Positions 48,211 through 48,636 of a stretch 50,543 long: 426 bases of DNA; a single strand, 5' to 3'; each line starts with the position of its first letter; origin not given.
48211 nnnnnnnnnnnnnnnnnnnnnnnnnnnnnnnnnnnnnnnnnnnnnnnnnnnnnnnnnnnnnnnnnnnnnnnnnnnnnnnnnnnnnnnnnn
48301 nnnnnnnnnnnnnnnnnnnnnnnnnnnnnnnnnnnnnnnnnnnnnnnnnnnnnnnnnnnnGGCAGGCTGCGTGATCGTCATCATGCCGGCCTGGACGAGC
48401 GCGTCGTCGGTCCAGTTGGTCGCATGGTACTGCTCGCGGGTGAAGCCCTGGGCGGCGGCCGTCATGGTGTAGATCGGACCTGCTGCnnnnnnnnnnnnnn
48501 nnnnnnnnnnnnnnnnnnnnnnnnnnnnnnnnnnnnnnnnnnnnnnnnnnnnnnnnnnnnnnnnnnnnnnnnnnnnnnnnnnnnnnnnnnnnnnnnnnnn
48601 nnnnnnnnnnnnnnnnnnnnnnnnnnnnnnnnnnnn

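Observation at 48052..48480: The SSB C-terminus is replaced by two copies of a ~35-aa mini-domain that also occurs in the first gene of the operon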

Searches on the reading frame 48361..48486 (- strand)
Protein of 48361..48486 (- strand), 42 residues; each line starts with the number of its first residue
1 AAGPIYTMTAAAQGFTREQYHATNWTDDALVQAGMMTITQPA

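Call 15: find_homologous_proteins(query=A2, max_evalue=0.01)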
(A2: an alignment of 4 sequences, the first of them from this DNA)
Query A2 (4 sequences) (42 aa, profile of the alignment): 1 proteins with E <= 0.01 among 7 candidates.
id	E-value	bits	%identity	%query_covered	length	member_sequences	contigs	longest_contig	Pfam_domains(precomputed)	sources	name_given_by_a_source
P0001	2.8e-12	64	42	57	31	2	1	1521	-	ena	-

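Call 31: predict_structure(alignment_id=A3)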
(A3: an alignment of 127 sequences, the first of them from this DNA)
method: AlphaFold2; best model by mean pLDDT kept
length: 36 residues; sequences in the alignment: 127
mean_pLDDT: 95.7   pTM: 0.65
mean pLDDT of the five models: 95.7, 94.5, 93.3, 89.8, 89.5
residues with pLDDT >= 90: 34; 70-90: 2; 50-70: 0; < 50: 0
segments of 3 or more residues with pLDDT < 50: none
pLDDT, mean of each block of 10 residues (from residue 1): 92 97 97 96
secondary structure, 60 per line:
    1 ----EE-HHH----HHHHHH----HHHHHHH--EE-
elements in order: H15-20 H25-31

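Call 33: fold_search(model_id=the predicted structure, library=pdb)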
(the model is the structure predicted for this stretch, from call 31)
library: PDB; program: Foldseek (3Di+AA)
matches with E <= 10: 0; with E <= 0.001: 0
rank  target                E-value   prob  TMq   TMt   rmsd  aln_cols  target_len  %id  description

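Call 34: search_protein_representatives(alignment_id=A3)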
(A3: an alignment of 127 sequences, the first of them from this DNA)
Query: 127 sequences, 36 profile positions. Proteins with E-value up to 0.001 (for the whole library): 1306; up to 1e-10: 419; up to 1e-30: 10. The best 150 are listed.
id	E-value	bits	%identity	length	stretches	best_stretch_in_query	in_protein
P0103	7.0e-50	182.7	-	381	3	3-35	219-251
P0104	1.3e-45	169.0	-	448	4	1-35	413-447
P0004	1.7e-42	159.0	-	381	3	2-35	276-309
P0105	1.1e-33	130.8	-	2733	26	13-33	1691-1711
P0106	6.7e-33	128.3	-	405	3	1-35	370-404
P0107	3.2e-32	126.2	-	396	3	1-35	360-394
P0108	3.8e-32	125.9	-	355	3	1-34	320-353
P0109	4.6e-31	122.5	-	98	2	1-35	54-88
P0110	6.0e-31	122.1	-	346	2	1-36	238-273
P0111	9.4e-31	121.5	-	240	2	1-36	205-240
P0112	1.6e-30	120.8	-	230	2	1-36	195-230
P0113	1.8e-30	120.6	-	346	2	4-35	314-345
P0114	2.3e-30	120.2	-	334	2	1-35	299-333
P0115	2.6e-30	120.0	-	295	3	1-35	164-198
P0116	3.4e-30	119.7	-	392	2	1-35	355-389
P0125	6.2e-28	112.4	-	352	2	3-35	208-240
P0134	9.4e-26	105.5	-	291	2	2-34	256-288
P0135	1.6e-25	104.7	-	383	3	10-34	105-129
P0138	1.5e-24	101.6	-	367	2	3-35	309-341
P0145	1.6e-22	95.1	-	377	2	1-35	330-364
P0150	7.2e-22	93.0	-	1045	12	10-35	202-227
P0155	1.7e-20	88.7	-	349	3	4-34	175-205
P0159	4.1e-19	84.2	-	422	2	5-34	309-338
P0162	1.3e-18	82.6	-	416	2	2-35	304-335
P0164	1.5e-18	82.5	-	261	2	2-35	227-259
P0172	9.8e-16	73.4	-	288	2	4-36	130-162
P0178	2.6e-15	72.0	-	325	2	2-34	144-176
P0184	4.5e-15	71.3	-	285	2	2-34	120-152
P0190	1.2e-14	69.9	-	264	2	1-35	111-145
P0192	1.4e-14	69.7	-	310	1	1-35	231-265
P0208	4.0e-14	68.3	-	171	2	6-34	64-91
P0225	1.0e-13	66.9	-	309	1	1-35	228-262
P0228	1.2e-13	66.8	-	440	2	6-35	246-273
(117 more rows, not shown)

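Call 37: search_protein_families(library=pfam, proteins=[P0108, P0125, P0138, P0145, P0159, P0162, P0228, P0192, P0225, P0150], max_evalue=0.01)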
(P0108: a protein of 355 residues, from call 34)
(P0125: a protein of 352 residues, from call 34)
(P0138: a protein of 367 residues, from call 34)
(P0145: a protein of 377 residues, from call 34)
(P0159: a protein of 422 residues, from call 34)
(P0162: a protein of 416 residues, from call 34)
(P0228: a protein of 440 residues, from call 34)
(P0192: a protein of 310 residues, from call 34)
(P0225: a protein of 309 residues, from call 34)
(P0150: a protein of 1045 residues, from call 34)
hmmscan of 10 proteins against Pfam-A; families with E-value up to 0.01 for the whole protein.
P0108 (355 aa): 2 families
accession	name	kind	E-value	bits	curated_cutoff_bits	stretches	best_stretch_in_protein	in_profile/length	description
PF10991.15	Enc34_ssDNA-bd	-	1.6e-08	34.8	26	1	9-169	3-163/176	Enterobacter phage Enc34, ssDNA-binding protein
PF25317.1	SAM_SMF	-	0.00051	20.7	27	0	192-208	33-49/65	SMF/DprA SAM domain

P0125 (352 aa): 0 families

P0138 (367 aa): 0 families

P0145 (377 aa): 1 family
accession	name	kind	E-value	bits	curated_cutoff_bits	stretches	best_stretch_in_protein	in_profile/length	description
PF25296.1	Decapeptide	-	0.0023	18.2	45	0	338-363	38-63/74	Decapeptide repeat region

P0159 (422 aa): 0 families

P0162 (416 aa): 0 families

P0228 (440 aa): 0 families

P0192 (310 aa): 1 family
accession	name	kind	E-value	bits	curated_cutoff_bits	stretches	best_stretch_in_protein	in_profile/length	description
PF05037.18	DUF669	-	3.1e-18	66.7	21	1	7-136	2-129/138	Protein of unknown function (DUF669)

P0225 (309 aa): 1 family
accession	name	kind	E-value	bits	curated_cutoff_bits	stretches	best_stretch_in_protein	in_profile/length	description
PF05037.18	DUF669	-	0.00085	19.9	21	1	19-111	11-111/138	Protein of unknown function (DUF669)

P0150 (1045 aa): 8 families
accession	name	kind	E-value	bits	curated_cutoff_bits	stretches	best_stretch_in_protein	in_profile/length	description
PF25296.1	Decapeptide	-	2.1e-145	473.3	45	9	194-256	1-63/74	Decapeptide repeat region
PF25317.1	SAM_SMF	-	1.6e-18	67.1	27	0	495-530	15-50/65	SMF/DprA SAM domain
PF03743.19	TrbI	-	9.6e-18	65.1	35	1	862-1037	1-186/188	Bacterial conjugation TrbI-like protein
PF13599.13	Pentapeptide_4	-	1.4e-12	47.9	38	1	193-253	6-66/78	Pentapeptide repeat region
PF13338.12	AbiEi_4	-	1.3e-07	32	25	0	524-540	14-30/49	Transcriptional regulator, AbiEi antitoxin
PF24158.1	DUF7409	-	3.4e-06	27.7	27.8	0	311-339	12-40/47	Domain of unknown function (DUF7409)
PF22448.1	RepB_primase_C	-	1.3e-05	25.4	26.1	0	432-448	11-27/54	RepB DNA-primase C-terminal helical domain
PF22470.1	Histone_HNS_N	-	0.0042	17.4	24.5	0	453-468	63-78/79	H-NS histone-like proteins, N-terminal domain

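Call 38: search_protein_families(library=phrogs, proteins=[P0108, P0125, P0138, P0145, P0159, P0162, P0228, P0192, P0225, P0155], max_evalue=0.001)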
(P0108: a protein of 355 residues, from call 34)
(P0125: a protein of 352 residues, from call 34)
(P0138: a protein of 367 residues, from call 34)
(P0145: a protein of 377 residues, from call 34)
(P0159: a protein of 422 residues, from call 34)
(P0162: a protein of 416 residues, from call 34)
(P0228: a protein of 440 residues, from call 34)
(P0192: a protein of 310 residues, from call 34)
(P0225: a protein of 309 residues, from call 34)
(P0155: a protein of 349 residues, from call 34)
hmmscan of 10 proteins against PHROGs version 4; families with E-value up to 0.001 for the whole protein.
P0108 (355 aa): 2 families
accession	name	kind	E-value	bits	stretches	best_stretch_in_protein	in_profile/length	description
phrog_112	-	DNA, RNA and nucleotide metabolism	5.1e-14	53.6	1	1-171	14-190/265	Gp2.5-like ssDNA binding protein and ssDNA annealing protein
phrog_7011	-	DNA, RNA and nucleotide metabolism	0.00027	21.3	0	293-353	240-300/303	Gp2.5-like ssDNA binding protein and ssDNA annealing protein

P0125 (352 aa): 0 families

P0138 (367 aa): 1 family
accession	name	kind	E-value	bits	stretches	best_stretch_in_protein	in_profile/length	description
phrog_7011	-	DNA, RNA and nucleotide metabolism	2.3e-07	31.4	1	282-342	239-302/303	Gp2.5-like ssDNA binding protein and ssDNA annealing protein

P0145 (377 aa): 3 families
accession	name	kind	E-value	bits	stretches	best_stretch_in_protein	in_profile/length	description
phrog_862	-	unknown function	1.2e-14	55.8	1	22-182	30-189/276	-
phrog_6599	-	unknown function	2.7e-07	31.6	1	14-180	8-172/245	-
phrog_7011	-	DNA, RNA and nucleotide metabolism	6.4e-07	30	0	274-365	214-302/303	Gp2.5-like ssDNA binding protein and ssDNA annealing protein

P0159 (422 aa): 2 families
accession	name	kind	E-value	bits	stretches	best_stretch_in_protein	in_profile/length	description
phrog_6599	-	unknown function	1e-05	26.4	1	1-163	1-156/245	-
phrog_862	-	unknown function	9.1e-05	23.4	1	23-164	30-169/276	-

P0162 (416 aa): 1 family
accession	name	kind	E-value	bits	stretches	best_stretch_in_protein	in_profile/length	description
phrog_862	-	unknown function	5.5e-06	27.4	1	17-140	26-145/276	-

P0228 (440 aa): 2 families
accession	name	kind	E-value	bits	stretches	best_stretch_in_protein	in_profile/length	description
phrog_862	-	unknown function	2.2e-07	31.9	1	26-158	32-158/276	-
phrog_6599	-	unknown function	2.2e-05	25.4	1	14-158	8-150/245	-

P0192 (310 aa): 5 families
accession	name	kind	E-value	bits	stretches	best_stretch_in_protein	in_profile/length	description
phrog_6015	-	DNA, RNA and nucleotide metabolism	3.9e-46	158.9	1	5-241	4-250/273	single strand DNA binding protein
phrog_13350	-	unknown function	5.1e-40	138.9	1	4-309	5-298/302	-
phrog_2300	-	unknown function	1e-35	125.2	1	6-307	29-300/347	-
phrog_378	-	DNA, RNA and nucleotide metabolism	1.9e-09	39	1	17-134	14-134/163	single strand DNA binding protein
phrog_34715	-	unknown function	1e-05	25.5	1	15-133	307-420/426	-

P0225 (309 aa): 3 families
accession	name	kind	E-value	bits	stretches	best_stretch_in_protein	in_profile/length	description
phrog_6015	-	DNA, RNA and nucleotide metabolism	1.3e-34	121.1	1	5-217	4-220/273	single strand DNA binding protein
phrog_13350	-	unknown function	6.7e-33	115.5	1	8-231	9-219/302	-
phrog_2300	-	unknown function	1.8e-19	71.8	1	7-302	32-312/347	-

P0155 (349 aa): 0 families

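Call 44: find_encoding_contigs(protein=P0192, flank=8000, max_places=3)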
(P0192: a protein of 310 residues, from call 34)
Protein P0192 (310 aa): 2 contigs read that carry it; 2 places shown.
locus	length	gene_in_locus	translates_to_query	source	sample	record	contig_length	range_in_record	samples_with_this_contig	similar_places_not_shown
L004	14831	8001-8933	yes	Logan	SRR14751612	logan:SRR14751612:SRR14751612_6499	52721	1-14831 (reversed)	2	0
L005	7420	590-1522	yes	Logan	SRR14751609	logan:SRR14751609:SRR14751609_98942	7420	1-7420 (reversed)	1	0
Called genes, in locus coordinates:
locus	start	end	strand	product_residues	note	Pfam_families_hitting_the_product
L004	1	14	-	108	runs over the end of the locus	PF07411:DUF1508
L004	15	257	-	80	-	-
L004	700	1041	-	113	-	-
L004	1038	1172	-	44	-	-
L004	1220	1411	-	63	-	-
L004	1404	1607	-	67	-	PF24875:DUF7736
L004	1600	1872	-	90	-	-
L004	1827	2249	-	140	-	PF24608:PDDEXK_15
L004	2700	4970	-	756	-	PF22763:NrS1-1_pol-like_HBD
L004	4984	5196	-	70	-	-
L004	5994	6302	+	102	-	-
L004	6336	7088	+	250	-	PF23791:DUF7173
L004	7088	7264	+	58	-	-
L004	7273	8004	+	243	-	PF13479:AAA_24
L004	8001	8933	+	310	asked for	PF05037:DUF669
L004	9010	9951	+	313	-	-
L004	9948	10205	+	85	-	-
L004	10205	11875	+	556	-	PF00270:DEAD (faint), PF04851:ResIII, PF00271:Helicase_C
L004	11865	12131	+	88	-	-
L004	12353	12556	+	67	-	-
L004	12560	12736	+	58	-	-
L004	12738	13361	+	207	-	-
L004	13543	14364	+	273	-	-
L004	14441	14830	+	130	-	?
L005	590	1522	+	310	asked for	PF05037:DUF669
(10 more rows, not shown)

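Call 52: find_encoding_contigs(protein=P0145, flank=8000, max_places=2)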
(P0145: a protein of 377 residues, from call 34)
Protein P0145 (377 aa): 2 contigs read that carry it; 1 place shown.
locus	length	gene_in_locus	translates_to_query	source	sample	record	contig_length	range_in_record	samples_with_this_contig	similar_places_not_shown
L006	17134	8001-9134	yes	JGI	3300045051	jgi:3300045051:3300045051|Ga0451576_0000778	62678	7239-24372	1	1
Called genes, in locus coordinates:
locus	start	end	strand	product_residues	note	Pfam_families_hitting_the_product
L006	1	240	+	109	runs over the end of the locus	-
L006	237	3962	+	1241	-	PF04851:ResIII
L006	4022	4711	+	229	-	-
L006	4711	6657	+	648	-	PF03796:DnaB_C (weak)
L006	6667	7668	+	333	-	-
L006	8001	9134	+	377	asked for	-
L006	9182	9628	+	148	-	-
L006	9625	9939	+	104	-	-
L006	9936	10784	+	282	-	PF03167:UDG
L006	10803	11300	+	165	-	-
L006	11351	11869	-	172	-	-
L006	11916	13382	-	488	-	-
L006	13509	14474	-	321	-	-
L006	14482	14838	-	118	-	-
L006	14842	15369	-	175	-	-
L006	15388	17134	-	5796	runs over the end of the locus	PF18760:ART-PolyVal (weak)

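Call 53: find_encoding_contigs(protein=P0135, flank=8000, max_places=2)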
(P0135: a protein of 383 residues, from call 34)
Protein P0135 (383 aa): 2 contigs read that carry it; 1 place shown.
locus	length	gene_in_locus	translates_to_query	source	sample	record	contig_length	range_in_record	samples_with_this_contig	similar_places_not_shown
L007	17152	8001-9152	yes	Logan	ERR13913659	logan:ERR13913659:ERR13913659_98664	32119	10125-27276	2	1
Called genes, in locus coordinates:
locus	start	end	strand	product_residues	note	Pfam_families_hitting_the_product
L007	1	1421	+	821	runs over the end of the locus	PF16793:RepB_primase, PF19263:DUF5906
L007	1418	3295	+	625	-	PF00476:DNA_pol_A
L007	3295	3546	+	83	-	-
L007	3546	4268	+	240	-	PF12705:PDDEXK_1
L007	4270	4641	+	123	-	-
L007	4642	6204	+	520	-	PF00176:SNF2-rel_dom, PF00271:Helicase_C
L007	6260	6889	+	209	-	-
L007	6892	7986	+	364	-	-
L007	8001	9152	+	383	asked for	-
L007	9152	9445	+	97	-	-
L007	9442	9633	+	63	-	-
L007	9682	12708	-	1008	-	-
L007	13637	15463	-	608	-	-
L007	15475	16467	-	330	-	-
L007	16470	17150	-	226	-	-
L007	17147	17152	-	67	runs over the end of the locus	-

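Call 56: search_protein_families(library=phrogs, proteins=[L007:6260-6889:+, L007:6892-7986:+, L007:8001-9152:+, L006:6667-7668:+, L004:9010-9951:+, P0125, P0172, P0178, P0184, P0190], max_evalue=0.001)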
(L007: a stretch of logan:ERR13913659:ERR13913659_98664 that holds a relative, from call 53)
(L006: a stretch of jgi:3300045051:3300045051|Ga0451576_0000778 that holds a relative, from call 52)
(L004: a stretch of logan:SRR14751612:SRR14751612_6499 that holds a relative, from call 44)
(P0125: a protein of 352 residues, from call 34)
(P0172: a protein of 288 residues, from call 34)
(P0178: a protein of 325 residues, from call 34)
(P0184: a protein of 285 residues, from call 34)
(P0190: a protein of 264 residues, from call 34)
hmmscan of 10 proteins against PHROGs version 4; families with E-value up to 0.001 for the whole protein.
L007:6260-6889:+ (209 aa): 1 family
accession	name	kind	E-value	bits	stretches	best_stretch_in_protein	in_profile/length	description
phrog_13900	-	head and packaging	7.7e-18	66.2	1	49-208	10-131/132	minor head protein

L007:6892-7986:+ (364 aa): 2 families
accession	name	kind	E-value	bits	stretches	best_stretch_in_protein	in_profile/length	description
phrog_27714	-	unknown function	3.7e-18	67.1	1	54-278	38-259/292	-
phrog_23155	-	unknown function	1.9e-14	54.6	1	122-250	80-195/255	-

L007:8001-9152:+ (383 aa): 0 families

L006:6667-7668:+ (333 aa): 0 families

L004:9010-9951:+ (313 aa): 1 family
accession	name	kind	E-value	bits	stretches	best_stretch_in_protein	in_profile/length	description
phrog_1990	-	DNA, RNA and nucleotide metabolism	7.5e-86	289.1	1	22-311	8-286/290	Cas4-domain exonuclease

P0125 (352 aa): 0 families

P0172 (288 aa): 1 family
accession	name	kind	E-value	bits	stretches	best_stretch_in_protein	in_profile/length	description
phrog_7011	-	DNA, RNA and nucleotide metabolism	0.00039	20.8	0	101-161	238-301/303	Gp2.5-like ssDNA binding protein and ssDNA annealing protein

P0178 (325 aa): 0 families

P0184 (285 aa): 0 families

P0190 (264 aa): 0 families

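Call 57: search_solved_structures(query=A3, max_evalue=10, show_alignments=5)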
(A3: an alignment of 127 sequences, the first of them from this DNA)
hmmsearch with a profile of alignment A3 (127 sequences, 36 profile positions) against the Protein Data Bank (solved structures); distinct sequences matched with E-value up to 10: 3.
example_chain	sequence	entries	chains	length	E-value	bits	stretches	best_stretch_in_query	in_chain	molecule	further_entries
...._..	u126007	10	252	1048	8.2e-10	41.6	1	10-33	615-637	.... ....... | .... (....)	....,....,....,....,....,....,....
9ngw_A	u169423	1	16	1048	8.2e-10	41.6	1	10-33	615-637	IcmE (DotG)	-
9mpy_A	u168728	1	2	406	3.9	10.7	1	4-23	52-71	UPF0261 domain-containing protein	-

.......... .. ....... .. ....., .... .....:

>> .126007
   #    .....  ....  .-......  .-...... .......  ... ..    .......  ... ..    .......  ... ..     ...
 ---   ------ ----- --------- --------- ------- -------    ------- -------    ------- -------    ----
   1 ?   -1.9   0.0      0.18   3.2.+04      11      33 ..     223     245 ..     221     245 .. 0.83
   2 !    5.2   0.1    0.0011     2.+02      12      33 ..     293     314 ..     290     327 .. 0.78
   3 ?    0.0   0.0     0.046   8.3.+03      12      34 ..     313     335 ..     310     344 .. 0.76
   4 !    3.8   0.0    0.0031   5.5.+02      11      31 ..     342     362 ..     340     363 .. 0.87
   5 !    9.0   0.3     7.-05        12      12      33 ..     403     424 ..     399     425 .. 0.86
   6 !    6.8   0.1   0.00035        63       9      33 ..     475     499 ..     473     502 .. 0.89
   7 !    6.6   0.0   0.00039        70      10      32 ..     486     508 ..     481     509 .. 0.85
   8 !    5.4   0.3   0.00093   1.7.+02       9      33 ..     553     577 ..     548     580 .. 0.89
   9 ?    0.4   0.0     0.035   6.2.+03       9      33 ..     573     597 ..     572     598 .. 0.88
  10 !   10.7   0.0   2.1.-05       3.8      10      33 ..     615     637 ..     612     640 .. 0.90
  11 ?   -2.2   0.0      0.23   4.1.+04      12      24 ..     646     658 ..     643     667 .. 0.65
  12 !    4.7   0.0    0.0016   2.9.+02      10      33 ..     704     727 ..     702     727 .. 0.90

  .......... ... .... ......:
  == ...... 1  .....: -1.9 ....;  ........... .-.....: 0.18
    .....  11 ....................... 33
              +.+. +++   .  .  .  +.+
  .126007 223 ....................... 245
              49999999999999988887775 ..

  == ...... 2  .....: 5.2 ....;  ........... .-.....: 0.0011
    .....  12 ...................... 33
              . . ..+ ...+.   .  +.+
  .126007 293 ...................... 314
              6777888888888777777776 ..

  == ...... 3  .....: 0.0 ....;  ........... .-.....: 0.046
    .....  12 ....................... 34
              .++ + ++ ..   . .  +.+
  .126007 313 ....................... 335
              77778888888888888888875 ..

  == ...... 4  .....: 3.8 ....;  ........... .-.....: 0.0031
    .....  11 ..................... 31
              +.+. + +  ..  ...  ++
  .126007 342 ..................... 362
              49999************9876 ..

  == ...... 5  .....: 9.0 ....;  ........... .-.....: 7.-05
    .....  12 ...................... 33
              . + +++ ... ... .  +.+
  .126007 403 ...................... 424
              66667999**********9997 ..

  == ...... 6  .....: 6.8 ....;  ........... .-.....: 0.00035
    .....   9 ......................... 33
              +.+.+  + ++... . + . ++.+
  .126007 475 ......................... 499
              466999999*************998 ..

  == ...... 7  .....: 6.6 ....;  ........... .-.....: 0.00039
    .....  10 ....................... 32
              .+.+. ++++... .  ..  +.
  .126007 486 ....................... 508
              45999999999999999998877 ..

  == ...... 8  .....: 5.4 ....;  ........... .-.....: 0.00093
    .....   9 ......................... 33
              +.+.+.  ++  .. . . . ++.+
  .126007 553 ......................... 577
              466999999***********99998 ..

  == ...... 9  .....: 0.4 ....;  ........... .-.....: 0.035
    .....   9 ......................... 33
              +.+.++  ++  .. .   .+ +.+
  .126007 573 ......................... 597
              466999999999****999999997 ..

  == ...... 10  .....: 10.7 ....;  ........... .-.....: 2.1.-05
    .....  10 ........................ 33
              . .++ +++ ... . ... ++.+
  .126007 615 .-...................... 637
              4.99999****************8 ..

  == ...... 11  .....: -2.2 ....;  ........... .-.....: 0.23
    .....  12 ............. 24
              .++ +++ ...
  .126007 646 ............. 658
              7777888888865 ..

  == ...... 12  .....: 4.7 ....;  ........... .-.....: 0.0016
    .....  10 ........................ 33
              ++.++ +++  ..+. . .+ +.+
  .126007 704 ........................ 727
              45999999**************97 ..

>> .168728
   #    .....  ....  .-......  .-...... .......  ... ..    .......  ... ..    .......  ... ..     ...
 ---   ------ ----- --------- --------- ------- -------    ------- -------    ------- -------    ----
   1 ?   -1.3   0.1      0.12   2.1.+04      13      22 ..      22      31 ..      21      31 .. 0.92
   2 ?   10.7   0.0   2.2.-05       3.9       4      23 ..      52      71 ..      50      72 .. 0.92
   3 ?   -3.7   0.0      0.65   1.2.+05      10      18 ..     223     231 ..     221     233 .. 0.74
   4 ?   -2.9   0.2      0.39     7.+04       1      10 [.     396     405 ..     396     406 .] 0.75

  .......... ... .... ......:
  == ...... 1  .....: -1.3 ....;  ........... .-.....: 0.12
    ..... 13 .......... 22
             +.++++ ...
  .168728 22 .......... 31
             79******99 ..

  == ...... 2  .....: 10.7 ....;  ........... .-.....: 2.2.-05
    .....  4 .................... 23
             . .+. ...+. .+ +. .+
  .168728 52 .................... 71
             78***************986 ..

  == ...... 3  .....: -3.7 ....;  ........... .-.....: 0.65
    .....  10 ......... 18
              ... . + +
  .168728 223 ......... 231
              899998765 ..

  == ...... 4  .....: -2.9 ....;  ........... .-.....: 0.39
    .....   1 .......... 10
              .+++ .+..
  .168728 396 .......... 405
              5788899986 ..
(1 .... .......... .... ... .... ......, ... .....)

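Call 58: search_protein_families(library=ncbifam, proteins=[P0135, P0192], max_evalue=0.1)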
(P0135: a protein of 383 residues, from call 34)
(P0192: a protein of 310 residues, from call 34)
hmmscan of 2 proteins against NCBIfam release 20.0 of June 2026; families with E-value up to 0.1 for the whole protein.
P0135 (383 aa): 0 families

P0192 (310 aa): 0 families
